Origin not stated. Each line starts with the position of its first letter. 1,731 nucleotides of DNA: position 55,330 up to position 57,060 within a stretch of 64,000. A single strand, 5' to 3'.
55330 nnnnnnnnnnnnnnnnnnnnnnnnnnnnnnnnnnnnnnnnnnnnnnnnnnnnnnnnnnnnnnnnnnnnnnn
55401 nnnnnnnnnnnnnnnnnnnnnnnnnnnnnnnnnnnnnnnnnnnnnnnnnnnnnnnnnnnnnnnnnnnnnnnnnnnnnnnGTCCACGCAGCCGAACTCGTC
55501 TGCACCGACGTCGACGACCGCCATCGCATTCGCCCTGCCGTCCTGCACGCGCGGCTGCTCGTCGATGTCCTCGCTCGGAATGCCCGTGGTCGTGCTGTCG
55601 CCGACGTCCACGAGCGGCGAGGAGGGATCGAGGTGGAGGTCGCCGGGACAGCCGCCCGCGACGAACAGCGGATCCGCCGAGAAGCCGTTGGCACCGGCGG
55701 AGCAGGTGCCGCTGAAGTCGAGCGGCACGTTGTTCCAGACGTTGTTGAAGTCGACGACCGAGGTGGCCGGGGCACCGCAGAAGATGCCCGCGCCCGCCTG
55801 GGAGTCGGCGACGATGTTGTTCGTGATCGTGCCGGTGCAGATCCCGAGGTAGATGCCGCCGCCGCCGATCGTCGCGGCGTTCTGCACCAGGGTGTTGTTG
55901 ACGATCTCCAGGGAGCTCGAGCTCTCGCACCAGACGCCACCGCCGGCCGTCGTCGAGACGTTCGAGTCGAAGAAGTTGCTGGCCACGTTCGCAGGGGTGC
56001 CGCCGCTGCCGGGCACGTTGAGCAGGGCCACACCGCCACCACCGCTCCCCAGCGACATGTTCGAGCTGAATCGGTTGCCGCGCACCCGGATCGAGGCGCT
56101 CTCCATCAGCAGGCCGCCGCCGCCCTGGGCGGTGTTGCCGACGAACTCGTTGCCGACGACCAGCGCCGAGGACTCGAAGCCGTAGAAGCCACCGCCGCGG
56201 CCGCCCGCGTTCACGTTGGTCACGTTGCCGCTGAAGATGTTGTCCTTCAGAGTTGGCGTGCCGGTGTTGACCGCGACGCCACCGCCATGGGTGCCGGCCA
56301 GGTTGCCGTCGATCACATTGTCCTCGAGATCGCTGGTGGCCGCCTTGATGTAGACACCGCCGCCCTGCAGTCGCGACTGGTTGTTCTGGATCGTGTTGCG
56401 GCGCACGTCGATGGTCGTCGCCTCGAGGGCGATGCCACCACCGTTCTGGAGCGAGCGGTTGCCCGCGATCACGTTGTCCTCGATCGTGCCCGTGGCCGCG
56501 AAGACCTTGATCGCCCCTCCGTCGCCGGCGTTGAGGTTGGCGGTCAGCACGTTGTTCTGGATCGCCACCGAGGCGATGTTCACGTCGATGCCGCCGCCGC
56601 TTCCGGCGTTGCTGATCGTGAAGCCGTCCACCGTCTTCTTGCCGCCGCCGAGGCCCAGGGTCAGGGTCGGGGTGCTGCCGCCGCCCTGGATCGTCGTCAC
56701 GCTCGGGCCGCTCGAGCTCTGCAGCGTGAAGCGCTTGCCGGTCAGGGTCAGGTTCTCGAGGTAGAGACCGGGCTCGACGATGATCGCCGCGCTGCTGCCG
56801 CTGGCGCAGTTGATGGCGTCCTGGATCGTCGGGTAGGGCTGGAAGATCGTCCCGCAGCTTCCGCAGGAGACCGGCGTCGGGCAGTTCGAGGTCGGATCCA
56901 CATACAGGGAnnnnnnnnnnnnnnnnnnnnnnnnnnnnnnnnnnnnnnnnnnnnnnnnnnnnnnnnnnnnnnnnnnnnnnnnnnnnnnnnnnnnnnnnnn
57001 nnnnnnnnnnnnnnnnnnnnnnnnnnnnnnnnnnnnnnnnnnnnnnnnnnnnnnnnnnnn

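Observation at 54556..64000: Giant (>3,100 aa, truncated by window) secreted protein with an unusual domain series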

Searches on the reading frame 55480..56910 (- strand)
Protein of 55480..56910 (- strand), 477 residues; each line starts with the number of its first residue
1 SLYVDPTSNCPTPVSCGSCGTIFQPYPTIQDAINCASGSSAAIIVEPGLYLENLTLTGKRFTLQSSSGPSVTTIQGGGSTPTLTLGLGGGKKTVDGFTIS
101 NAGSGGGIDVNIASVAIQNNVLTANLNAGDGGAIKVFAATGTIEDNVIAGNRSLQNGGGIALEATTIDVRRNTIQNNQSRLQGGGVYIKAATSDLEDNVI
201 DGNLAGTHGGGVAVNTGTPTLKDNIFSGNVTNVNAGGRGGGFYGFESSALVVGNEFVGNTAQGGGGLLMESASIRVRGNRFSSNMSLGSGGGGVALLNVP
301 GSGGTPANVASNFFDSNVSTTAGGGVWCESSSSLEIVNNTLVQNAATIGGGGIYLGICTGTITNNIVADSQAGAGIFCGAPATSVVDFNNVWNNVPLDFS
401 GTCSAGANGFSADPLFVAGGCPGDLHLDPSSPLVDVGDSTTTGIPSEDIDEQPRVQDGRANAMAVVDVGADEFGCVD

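Call 36: predict_structure(alignment_id=A4)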
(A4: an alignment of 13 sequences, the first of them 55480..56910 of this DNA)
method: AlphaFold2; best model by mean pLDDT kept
length: 477 residues; sequences in the alignment: 13
mean_pLDDT: 85.0   pTM: 0.87
mean pLDDT of the five models: 85.0, 84.8, 83.6, 82.7, 81.7
residues with pLDDT >= 90: 277; 70-90: 99; 50-70: 70; < 50: 31
segments of 3 or more residues with pLDDT < 50: 435-439, 441-445, 447-449, 451-454, 456-460, 462-467
pLDDT, mean of each block of 10 residues (from residue 1): 92 73 92 90 97 94 97 97 90 98 97 96 98 97 98 98 97 98 97 95 98 94 98 94 93 96 95 87 92 86 72 91 90 80 89 87 82 78 69 66 68 63 62 53 48 47 48 53
secondary structure, 60 per line:
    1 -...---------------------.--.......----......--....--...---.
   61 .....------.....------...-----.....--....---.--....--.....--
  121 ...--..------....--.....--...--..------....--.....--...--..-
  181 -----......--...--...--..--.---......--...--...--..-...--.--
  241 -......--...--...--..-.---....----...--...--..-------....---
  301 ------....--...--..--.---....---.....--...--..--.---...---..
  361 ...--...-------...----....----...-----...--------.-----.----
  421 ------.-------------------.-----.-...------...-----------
elements in order: E2-4 H29-35 E40-45 E48-51 E54-56 E60-65 E72-76 E83-85 E91-95 E98-101 E108-111 E114-118 E121-123 E134-137 E140-144 E147-149 E160-163 E166-170 E173-175 E186-191 E194-196 E199-201 E212-217 E220-222 E225-227 E242-247 E250-252 E255-257 E267-270 E275-277 E280-282 E294-297 E307-310 E313-315 E326-329 E333-337 E340-342 E353-355 E359-363 E366-368 E376-378 E383-386 E391-393 E399-401 E455-457 E464-466

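Call 40: fold_search(model_id=the predicted structure, library=pdb)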
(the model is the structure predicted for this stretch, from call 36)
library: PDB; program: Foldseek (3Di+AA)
matches with E <= 10: 463; with E <= 0.001: 24
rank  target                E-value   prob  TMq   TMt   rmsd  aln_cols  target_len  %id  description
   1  7c7d_A                5.0e-05  1.00  0.45  0.40   7.7       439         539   16  Crystal structure of the catalytic unit of thermostable GH87 alpha-1,3-glucanase from Streptomyces thermodiastaticus s (released 2020-11-11)
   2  6k0v_A                1.0e-04  1.00  0.39  0.34   9.1       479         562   13  Catalytic domain of GH87 alpha-1,3-glucanase D1069A in complex with tetrasaccharides (released 2019-12-25)
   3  6nw9_B                1.3e-04  1.00  0.30  0.24   9.4       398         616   14  CRYSTAL STRUCTURE OF A TAILSPIKE PROTEIN 3 (TSP3, ORF212) FROM ESCHERICHIA COLI O157:H7 BACTERIOPHAGE CBA120 (released 2019-06-05)
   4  2pyg_B                1.7e-04  1.00  0.41  0.50   8.1       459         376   14  Azotobacter vinelandii Mannuronan C-5 epimerase AlgE4 A-module (released 2008-05-27)
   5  6k0p_A                2.3e-04  1.00  0.35  0.31  10.7       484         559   13  Catalytic domain of GH87 alpha-1,3-glucanase D1045A in complex with nigerose (released 2019-12-25)
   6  9ozl_C                2.6e-04  1.00  0.28  0.35  13.1       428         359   14  Crystal structure of the polysaccharide lyase RbmB from Vibrio cholerae (released 2026-03-11)
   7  6k0m                  2.8e-04  1.00  0.37  0.33  10.0       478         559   12  Catalytic domain of GH87 alpha-1,3-glucanase from Paenibacillus glycanilyticus FH11 (released 2019-12-25)
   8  6k0q_A                2.8e-04  1.00  0.34  0.30  10.7       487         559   12  Catalytic domain of GH87 alpha-1,3-glucanase D1068A in complex with nigerose (released 2019-12-25)
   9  6k0s_A                2.8e-04  1.00  0.34  0.30  10.8       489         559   12  Catalytic domain of GH87 alpha-1,3-glucanase D1069A in complex with nigerose (released 2019-12-25)
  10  5lw3                  2.8e-04  1.00  0.26  0.31  11.7       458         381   12  Azotobacter vinelandii Mannuronan C-5 epimerase AlgE6 A-module (released 2017-10-25)
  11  5zru_A                3.0e-04  1.00  0.33  0.28   9.3       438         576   10  Crystal structure of Agl-KA catalytic domain (released 2019-10-23)
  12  6nw9_C                3.0e-04  1.00  0.30  0.25  11.1       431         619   13  CRYSTAL STRUCTURE OF A TAILSPIKE PROTEIN 3 (TSP3, ORF212) FROM ESCHERICHIA COLI O157:H7 BACTERIOPHAGE CBA120 (released 2019-06-05)
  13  7v6m_A                3.5e-04  1.00  0.39  0.34  13.1       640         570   12  Crystal structure of lacto-N-biosidase TnX from Tynzenella nexilis, lacto-N-biose complex (released 2022-02-09)
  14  5olr_A                3.5e-04  1.00  0.28  0.30  11.4       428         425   12  Rhamnogalacturonan lyase (released 2017-11-29)
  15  5w6f_A                3.5e-04  1.00  0.27  0.22  11.8       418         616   11  Crystal structure of Bacteriophage CBA120 tailspike protein 3 (TSP3, orf212) (released 2018-10-24)
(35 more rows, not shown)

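Call 79: search_protein_families(library=ncbifam, proteins=[window:55480-56910:-], max_evalue=0.01)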
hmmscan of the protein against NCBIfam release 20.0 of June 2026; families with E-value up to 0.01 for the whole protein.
window:55480-56910:- (477 aa): 3 families
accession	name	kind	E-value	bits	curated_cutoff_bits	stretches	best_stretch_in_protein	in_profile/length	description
TIGR04247.1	NosD_copper_fam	subfamily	1.6e-10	40.2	300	1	29-348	1-289/377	nitrous oxide reductase family maturation protein NosD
NF041518.1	choice_anch_Q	domain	0.0049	17.1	25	1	418-473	10-57/58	choice-of-anchor Q domain-containing protein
TIGR03804.1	para_beta_helix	repeat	0.005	16.5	19.45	0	145-178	9-43/44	parallel beta-helix repeat protein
